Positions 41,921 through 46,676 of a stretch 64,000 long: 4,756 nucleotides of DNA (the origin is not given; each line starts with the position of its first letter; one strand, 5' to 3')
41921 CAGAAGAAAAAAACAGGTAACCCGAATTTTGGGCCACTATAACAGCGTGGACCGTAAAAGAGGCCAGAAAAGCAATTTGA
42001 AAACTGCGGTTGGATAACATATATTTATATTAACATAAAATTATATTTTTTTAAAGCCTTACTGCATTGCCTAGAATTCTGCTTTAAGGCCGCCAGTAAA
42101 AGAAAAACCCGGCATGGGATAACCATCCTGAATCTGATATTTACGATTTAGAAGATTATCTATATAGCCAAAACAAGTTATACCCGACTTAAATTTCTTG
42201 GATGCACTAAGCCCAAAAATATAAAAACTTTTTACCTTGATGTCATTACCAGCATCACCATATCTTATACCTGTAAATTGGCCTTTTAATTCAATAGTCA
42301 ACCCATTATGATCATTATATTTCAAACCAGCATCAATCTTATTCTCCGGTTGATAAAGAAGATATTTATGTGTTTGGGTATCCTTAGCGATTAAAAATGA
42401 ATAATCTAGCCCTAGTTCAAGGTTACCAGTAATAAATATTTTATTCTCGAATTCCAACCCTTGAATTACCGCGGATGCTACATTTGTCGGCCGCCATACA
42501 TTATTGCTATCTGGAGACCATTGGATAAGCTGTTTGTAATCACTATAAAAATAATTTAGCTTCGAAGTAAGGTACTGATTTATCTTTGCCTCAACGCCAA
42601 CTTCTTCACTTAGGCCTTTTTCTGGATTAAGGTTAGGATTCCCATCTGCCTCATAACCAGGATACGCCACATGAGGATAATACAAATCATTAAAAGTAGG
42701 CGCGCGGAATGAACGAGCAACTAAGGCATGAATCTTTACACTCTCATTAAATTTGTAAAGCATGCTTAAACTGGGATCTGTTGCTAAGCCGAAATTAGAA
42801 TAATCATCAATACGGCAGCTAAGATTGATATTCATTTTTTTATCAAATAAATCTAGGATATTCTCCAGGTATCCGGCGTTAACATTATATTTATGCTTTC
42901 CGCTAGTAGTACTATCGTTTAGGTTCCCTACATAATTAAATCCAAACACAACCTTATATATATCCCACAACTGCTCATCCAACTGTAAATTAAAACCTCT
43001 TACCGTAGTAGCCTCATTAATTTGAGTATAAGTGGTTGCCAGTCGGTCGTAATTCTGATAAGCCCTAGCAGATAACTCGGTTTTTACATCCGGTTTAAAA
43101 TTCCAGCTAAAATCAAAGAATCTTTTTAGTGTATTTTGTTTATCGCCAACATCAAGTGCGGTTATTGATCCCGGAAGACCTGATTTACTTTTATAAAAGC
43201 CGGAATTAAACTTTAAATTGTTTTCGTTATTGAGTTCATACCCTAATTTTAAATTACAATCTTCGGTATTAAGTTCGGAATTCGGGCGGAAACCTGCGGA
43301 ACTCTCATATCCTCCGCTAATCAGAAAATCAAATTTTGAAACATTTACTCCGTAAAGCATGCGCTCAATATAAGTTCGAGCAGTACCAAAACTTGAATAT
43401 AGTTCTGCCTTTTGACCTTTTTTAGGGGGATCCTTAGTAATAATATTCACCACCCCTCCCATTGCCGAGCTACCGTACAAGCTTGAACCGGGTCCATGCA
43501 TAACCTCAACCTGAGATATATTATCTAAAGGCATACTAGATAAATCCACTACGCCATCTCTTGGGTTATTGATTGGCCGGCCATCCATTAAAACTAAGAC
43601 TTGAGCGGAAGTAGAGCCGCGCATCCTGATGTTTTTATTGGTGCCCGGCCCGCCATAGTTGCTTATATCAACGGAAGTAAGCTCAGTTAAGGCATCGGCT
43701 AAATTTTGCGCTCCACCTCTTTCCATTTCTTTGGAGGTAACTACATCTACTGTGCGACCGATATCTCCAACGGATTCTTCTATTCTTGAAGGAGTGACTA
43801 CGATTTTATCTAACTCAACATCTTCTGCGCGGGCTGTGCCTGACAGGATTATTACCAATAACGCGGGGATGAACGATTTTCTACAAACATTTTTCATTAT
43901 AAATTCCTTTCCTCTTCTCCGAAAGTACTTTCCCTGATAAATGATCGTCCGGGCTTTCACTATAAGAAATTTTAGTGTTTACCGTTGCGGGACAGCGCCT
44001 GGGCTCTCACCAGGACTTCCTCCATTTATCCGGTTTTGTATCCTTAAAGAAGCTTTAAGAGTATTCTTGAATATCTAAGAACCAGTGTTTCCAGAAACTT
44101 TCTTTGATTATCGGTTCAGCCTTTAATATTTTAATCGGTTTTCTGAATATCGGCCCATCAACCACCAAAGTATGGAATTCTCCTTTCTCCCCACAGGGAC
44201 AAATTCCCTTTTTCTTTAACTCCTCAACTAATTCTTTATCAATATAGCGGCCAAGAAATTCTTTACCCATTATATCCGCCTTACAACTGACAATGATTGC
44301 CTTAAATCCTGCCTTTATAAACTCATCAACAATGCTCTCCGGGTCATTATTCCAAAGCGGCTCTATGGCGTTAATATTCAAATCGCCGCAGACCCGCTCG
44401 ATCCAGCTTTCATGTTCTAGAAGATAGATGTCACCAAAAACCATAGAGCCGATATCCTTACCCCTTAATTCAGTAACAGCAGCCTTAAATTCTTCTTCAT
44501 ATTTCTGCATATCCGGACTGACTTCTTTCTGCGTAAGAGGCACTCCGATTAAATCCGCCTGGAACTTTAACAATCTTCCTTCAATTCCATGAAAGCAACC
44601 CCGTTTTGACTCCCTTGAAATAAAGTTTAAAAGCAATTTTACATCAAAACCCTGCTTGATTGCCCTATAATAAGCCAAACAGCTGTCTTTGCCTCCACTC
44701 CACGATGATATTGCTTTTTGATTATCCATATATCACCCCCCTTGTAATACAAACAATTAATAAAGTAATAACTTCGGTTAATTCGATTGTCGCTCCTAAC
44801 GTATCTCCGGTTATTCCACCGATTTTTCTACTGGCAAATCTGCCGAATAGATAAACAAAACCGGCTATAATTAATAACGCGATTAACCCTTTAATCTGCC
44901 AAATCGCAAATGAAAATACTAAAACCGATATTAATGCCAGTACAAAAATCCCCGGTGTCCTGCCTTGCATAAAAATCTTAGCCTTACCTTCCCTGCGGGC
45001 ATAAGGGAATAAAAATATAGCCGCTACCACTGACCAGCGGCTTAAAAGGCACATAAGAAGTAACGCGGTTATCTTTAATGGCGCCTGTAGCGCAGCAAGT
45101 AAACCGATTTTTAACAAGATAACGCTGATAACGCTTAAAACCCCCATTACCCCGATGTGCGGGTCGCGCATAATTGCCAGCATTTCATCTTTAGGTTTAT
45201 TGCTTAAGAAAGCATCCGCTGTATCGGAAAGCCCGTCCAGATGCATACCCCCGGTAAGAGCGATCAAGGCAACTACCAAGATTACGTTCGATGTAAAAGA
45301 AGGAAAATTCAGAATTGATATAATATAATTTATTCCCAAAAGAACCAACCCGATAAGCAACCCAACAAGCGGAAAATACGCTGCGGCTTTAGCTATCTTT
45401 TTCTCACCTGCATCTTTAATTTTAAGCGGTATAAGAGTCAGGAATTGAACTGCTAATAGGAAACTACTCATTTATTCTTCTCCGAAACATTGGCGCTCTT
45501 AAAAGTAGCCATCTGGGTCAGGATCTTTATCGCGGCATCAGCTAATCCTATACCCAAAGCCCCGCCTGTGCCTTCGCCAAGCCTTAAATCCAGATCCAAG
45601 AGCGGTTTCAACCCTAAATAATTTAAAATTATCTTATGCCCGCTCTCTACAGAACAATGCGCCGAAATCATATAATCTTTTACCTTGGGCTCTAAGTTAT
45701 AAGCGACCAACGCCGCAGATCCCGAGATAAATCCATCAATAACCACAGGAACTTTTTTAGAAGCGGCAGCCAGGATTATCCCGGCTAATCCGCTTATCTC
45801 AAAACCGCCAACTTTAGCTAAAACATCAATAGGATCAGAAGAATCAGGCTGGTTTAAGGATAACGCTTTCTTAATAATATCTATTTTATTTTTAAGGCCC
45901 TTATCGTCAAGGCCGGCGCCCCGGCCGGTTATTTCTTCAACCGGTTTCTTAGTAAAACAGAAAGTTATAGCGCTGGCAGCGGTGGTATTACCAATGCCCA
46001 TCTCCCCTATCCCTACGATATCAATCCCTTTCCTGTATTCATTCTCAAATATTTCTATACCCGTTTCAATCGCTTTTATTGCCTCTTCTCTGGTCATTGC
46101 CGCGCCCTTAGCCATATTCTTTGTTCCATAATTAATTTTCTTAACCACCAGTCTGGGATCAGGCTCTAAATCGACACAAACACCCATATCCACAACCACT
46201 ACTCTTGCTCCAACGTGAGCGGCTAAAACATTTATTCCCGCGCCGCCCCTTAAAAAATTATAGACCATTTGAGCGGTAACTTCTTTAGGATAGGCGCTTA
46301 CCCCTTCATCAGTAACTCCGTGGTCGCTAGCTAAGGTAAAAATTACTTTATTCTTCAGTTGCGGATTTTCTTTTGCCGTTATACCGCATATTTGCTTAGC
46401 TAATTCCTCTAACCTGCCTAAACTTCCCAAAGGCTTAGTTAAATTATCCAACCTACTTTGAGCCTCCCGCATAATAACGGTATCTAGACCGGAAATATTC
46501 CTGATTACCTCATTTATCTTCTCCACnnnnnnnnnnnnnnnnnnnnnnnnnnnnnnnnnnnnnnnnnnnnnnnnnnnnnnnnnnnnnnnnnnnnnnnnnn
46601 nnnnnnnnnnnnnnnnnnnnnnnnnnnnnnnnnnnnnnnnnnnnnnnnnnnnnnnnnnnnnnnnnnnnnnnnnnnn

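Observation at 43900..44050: Second, compact cobalamin riboswitch inside the operon, directly upstream of btuB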

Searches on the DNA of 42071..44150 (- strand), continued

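Call 23: search_with_rna_model(model_id=R1, sources=[L082, L083, L084, L085, L086, L087, L088, L089, L090, L091, L092, L093, L094, L095, L096, L097, L098, L099, L100, L101, L102, L103, L104, L105, L106, L107, L108, L109, L110, L111, L112, L113, L114, L115, L116, L117, L118, L119, L120, L121, L122, L123, L124, L125, L126, L127, L128, L129, L130, L131, L132, L133, L134, L135, L136, L137, L138, L139, L140, L141, L142, L143, L144, L145, L146, L147, L148, L149, L150, L151, L152, L153, L154, L155, L156, L157, L158, L159, L160, L161], max_evalue=1)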
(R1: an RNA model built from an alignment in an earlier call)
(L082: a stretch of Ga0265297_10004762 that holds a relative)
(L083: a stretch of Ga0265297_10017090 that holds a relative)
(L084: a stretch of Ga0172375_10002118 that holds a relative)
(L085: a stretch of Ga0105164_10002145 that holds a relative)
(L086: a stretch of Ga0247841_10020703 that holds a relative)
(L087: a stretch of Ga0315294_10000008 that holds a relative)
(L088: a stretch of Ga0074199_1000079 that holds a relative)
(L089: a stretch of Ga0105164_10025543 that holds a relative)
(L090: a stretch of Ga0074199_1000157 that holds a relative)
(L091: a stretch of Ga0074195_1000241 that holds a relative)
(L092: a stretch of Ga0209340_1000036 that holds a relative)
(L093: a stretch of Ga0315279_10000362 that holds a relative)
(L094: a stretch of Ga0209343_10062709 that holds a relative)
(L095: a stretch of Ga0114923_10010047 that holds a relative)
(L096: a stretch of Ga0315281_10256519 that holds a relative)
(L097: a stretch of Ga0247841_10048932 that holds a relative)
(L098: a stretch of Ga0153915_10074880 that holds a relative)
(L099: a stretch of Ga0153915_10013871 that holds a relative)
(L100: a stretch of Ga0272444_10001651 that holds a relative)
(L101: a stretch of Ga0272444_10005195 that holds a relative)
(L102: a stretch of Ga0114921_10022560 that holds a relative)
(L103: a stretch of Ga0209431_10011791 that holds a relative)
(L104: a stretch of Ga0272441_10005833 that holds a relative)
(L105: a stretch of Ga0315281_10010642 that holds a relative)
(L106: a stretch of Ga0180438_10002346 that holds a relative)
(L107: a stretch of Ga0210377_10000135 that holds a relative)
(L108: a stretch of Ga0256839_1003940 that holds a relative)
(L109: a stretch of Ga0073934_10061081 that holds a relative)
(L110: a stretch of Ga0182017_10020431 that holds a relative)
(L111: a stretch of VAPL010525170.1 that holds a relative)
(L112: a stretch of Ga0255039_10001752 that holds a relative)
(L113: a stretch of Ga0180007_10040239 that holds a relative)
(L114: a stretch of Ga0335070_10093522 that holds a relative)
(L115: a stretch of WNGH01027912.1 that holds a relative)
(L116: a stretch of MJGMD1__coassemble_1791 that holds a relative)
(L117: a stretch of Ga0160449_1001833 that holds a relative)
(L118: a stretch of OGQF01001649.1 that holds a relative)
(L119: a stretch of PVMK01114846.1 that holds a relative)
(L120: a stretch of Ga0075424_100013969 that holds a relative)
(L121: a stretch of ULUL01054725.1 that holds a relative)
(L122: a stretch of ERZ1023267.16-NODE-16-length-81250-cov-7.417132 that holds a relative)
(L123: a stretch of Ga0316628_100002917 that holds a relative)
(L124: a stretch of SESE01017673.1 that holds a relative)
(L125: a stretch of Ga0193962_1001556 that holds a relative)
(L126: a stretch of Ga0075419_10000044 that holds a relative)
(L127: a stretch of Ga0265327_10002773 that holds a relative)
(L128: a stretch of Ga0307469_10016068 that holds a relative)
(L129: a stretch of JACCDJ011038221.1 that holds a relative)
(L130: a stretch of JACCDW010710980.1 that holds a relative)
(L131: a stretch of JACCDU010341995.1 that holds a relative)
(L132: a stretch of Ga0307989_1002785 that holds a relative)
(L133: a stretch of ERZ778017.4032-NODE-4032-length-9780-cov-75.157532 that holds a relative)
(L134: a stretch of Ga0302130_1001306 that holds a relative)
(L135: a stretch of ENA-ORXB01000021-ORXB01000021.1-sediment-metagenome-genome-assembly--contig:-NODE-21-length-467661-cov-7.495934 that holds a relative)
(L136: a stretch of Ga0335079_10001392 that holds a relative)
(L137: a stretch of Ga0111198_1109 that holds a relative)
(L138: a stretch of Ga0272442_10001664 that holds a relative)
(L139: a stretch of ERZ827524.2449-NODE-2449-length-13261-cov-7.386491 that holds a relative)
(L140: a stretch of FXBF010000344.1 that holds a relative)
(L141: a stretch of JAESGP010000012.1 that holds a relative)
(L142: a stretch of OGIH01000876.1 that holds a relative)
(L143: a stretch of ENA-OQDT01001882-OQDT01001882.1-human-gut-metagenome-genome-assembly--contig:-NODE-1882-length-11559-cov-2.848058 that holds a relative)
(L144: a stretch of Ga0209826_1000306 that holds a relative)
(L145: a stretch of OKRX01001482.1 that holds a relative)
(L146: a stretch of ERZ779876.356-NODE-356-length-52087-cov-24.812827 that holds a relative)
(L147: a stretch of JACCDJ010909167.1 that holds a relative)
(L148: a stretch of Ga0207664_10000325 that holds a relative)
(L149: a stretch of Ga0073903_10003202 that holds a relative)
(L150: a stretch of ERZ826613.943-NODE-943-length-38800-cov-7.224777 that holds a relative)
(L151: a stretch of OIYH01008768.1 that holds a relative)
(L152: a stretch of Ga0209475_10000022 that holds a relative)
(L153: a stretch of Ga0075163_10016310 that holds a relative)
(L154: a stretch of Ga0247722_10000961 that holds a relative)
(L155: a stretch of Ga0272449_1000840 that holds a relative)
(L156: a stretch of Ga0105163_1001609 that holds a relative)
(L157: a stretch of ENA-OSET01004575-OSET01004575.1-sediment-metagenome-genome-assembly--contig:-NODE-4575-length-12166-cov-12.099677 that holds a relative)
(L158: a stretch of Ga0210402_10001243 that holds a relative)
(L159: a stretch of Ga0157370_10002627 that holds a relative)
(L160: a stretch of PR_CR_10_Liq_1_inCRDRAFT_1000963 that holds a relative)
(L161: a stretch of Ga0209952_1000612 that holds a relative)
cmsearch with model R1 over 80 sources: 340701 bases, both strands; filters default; matches with E-value up to 1: 25.
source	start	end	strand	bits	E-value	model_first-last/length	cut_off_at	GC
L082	1358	1503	+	146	9.3e-42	1-146/146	no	0.45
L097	1358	1504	+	145.5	1.4e-41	1-146/146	no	0.46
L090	1359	1504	+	136.8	6e-39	1-146/146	no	0.55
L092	1359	1504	+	136.8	6e-39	1-146/146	no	0.55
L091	1341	1486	+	135.3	1.7e-38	1-146/146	no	0.55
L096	981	1125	+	131.7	2e-37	1-146/146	no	0.43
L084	1359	1504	+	130.1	6e-37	1-146/146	no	0.45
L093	1357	1502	+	127.7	3.3e-36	1-146/146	no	0.44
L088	1307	1455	+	121.5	2.5e-34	1-146/146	no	0.45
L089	763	909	+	111.5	2.7e-31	1-146/146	no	0.5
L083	1335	1507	+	103.6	6.7e-29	1-146/146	no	0.49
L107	1325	1515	+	31.3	5.4e-07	1-146/146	no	0.53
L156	925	1041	+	26.1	2.1e-05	1-146/146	no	0.52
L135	943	1065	+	24.7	5.5e-05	24-95/146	no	0.5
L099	1237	1357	+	22.7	0.00023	1-146/146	no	0.48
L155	383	455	+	20.3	0.0012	1-146/146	no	0.38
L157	1256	1386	+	18.2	0.0051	1-146/146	no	0.37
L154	1188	1259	+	15.5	0.034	24-95/146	no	0.49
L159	1120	1189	+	15.4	0.038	25-93/146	no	0.69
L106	1096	1216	+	15.2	0.042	1-146/146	no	0.55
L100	567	630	+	14.8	0.056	26-92/146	no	0.59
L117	1163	1289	+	14.5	0.069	28-91/146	no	0.69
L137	1316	1446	+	14.1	0.089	1-146/146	no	0.47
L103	1269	1328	+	13.5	0.14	25-93/146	no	0.58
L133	1166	1238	+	11.1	0.72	24-95/146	no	0.71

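Call 24: search_with_rna_model(model_id=R1, sources=[window, L002, L003, L004, L006, L007, L008, L009, L010, L011, L012, L013, L014, L015, L019, L060, L082, L083, L084, L088, L089, L090, L091, L092, L093, L096, L097], max_evalue=1e-15, make_alignment=true)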
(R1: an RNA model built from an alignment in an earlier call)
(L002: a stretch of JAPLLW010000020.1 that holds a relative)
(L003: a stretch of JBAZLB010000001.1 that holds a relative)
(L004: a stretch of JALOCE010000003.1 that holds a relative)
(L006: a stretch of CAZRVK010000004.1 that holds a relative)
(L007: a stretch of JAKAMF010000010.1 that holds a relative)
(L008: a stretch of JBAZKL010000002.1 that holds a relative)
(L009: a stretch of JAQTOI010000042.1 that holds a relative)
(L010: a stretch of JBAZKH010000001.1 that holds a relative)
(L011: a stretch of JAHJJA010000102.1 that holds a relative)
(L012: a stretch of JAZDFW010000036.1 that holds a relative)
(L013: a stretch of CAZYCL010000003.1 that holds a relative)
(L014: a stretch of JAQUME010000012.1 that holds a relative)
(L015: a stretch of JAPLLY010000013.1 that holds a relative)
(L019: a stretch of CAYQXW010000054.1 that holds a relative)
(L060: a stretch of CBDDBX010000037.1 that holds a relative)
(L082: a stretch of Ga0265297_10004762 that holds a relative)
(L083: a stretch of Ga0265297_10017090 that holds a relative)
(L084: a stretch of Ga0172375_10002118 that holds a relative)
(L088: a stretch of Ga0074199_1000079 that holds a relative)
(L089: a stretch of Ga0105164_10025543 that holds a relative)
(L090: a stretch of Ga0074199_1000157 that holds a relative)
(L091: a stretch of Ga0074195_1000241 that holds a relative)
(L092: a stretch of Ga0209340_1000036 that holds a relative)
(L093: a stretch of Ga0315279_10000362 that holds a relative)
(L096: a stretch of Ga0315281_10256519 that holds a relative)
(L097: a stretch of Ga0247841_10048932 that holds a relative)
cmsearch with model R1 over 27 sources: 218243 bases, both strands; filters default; matches with E-value up to 1e-15: 27.
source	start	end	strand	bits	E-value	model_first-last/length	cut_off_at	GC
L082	1358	1503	+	146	5.9e-42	1-146/146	no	0.45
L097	1358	1504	+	145.5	8.7e-42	1-146/146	no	0.46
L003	2861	3004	+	144.7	1.5e-41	1-146/146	no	0.51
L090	1359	1504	+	136.8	3.8e-39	1-146/146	no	0.55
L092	1359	1504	+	136.8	3.8e-39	1-146/146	no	0.55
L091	1341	1486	+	135.3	1.1e-38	1-146/146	no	0.55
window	43894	44043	-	134.4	2e-38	1-146/146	no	0.44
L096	981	1125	+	131.7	1.3e-37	1-146/146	no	0.43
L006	2857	3004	+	131.1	1.9e-37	1-146/146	no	0.45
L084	1359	1504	+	130.1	3.9e-37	1-146/146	no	0.45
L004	2853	3003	+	130.1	4e-37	1-146/146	no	0.43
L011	2681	2824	+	128.2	1.4e-36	1-146/146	no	0.49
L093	1357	1502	+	127.7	2.1e-36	1-146/146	no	0.44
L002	2860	3002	+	125.8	7.9e-36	1-146/146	no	0.5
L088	1307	1455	+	121.5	1.6e-34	1-146/146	no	0.45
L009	2786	2936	+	121.4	1.7e-34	1-146/146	no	0.48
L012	1570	1720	+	121.2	2e-34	1-146/146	no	0.52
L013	2809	2971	+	120.3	3.6e-34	1-146/146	no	0.49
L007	2828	2962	+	114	2.9e-32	1-146/146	no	0.52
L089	763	909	+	111.5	1.8e-31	1-146/146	no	0.5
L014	2793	3007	+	109.9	5.3e-31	1-146/146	no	0.46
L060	920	1057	+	107.4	3.1e-30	1-146/146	no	0.46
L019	2788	2942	+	106.3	6.6e-30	1-146/146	no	0.41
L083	1335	1507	+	103.6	4.3e-29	1-146/146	no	0.49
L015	2684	2936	+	94.4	2.6e-26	1-146/146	no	0.47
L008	2822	3007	+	89.2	1e-24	1-146/146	no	0.47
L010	2775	2998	+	84.6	2.4e-23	1-146/146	no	0.46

Alignment A3: 27 matches aligned to the model, 328 columns, each read 5' to 3' on its own strand. Consensus structure (alignment columns), stored with it:
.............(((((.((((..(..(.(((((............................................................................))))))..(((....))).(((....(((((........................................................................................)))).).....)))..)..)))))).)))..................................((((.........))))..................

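Call 34: search_rna_families(sources=[L162, L163, L164], threshold=evalue, max_evalue=0.001)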
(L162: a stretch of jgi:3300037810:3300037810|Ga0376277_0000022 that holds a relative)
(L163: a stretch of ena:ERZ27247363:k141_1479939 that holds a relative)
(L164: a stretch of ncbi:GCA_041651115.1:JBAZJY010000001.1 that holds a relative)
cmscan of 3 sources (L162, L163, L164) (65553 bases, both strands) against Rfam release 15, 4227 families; matches with E-value up to 0.001: 6.
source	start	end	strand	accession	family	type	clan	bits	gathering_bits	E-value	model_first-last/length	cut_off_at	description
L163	3136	3306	+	RF00174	Cobalamin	Cis-reg; riboswitch;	CL00101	101.4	31.5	3.4e-24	1-189/189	no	Cobalamin riboswitch aptamer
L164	1936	2105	+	RF00174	Cobalamin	Cis-reg; riboswitch;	CL00101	95.1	31.5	2.2e-22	1-189/189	no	Cobalamin riboswitch aptamer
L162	1792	1965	+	RF00174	Cobalamin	Cis-reg; riboswitch;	CL00101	92.4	31.5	1.3e-21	1-189/189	no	Cobalamin riboswitch aptamer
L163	9858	10000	+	RF01482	AdoCbl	Cis-reg; riboswitch;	CL00101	50.3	50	3e-06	1-149/149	no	AdoCbl (Cobalamin/B12) riboswitch aptamer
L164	9855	9991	+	RF01482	AdoCbl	Cis-reg; riboswitch;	CL00101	46.5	50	2.4e-05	1-149/149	no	AdoCbl (Cobalamin/B12) riboswitch aptamer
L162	9849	10003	+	RF01482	AdoCbl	Cis-reg; riboswitch;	CL00101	42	50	0.00026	1-149/149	no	AdoCbl (Cobalamin/B12) riboswitch aptamer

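Call 35: search_with_rna_model(model_id=R1, sources=[L162, L163, L164], max_evalue=0.01)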
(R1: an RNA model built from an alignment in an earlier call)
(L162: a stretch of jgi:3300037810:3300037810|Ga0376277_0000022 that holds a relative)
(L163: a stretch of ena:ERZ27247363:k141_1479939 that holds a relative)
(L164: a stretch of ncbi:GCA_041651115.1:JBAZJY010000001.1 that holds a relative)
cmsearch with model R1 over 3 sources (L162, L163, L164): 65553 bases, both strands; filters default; matches with E-value up to 0.01: 3.
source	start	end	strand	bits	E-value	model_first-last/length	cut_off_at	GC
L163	9861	10004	+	144.7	4.4e-42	1-146/146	no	0.51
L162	9855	10004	+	124.1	7.7e-36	1-146/146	no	0.47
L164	9859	10002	+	116.1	2.1e-33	1-146/146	no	0.53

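Call 57: search_rna_families(sources=[L005, L085, L086, L087, L095, L099, L016], threshold=evalue, max_evalue=0.01)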
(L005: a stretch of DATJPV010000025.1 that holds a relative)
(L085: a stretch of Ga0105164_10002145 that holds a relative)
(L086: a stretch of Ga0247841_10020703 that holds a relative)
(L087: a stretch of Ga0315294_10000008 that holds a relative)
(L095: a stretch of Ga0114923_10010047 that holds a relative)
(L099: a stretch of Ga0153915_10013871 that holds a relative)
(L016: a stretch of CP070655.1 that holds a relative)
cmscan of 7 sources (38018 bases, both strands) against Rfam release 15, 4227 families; matches with E-value up to 0.01: 2.
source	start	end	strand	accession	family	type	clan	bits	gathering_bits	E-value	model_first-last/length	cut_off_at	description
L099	1236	1469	+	RF00174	Cobalamin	Cis-reg; riboswitch;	CL00101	73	31.5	2.6e-16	1-189/189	no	Cobalamin riboswitch aptamer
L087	4099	4198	+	RF03598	MIR6024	Gene; miRNA;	-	31.8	72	0.0073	1-99/99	no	MIR6024 microRNA precursor family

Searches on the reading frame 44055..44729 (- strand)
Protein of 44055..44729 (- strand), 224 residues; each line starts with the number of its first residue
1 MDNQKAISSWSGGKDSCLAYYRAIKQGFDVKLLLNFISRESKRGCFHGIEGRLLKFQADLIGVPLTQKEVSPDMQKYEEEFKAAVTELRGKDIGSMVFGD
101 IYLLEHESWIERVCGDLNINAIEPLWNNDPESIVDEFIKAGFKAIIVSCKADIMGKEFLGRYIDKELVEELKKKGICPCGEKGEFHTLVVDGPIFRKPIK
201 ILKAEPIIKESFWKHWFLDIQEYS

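Call 5: search_protein_families(library=pfam, proteins=[window:44055-44729:-])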
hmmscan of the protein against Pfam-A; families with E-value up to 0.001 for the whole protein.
window:44055-44729:- (224 aa): 1 family
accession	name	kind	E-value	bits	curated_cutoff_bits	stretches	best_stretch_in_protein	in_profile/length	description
PF01902.24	Diphthami_syn_2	-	5.5e-59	199.8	23.2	1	5-223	2-217/219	Diphthamide synthase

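Call 8: find_encoding_contigs(protein=window:44055-44729:-, flank=3000, max_places=6)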
Protein window:44055-44729:- (224 aa): 2 contigs read that carry it; 1 place shown.
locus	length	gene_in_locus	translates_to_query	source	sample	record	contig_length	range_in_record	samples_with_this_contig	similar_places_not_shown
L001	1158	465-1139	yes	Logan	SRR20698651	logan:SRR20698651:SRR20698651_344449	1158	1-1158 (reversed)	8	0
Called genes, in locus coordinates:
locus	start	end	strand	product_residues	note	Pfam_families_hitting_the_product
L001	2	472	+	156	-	?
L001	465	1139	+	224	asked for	PF01902:Diphthami_syn_2_N, PF28410:Diphthami_syn_2_C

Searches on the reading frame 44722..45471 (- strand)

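Call 5: search_protein_families(library=pfam, proteins=[window:44722-45471:-])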
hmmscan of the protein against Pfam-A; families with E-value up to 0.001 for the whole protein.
window:44722-45471:- (249 aa): 1 family
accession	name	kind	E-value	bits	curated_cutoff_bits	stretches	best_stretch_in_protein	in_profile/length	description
PF02654.20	CobS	-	9.8e-56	189.6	23.2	1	7-238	1-207/207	Cobalamin-5-phosphate synthase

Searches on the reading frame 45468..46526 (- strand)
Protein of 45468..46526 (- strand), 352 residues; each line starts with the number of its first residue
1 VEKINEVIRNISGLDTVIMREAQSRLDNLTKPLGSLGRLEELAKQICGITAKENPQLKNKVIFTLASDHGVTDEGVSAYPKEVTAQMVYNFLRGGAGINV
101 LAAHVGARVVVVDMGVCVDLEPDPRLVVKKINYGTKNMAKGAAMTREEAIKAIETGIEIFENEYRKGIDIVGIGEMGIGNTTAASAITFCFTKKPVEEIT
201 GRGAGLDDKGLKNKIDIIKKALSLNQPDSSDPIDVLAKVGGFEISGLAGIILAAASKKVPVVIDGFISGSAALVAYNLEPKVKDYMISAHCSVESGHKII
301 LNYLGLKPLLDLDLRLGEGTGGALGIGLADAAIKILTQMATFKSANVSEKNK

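Call 5: search_protein_families(library=pfam, proteins=[window:45468-46526:-])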
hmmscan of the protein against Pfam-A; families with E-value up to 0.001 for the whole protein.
window:45468-46526:- (352 aa): 1 family
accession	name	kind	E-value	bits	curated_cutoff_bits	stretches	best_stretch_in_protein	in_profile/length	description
PF02277.22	DBI_PRT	-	4.2e-140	467.1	22.6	1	11-347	1-329/329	Phosphoribosyltransferase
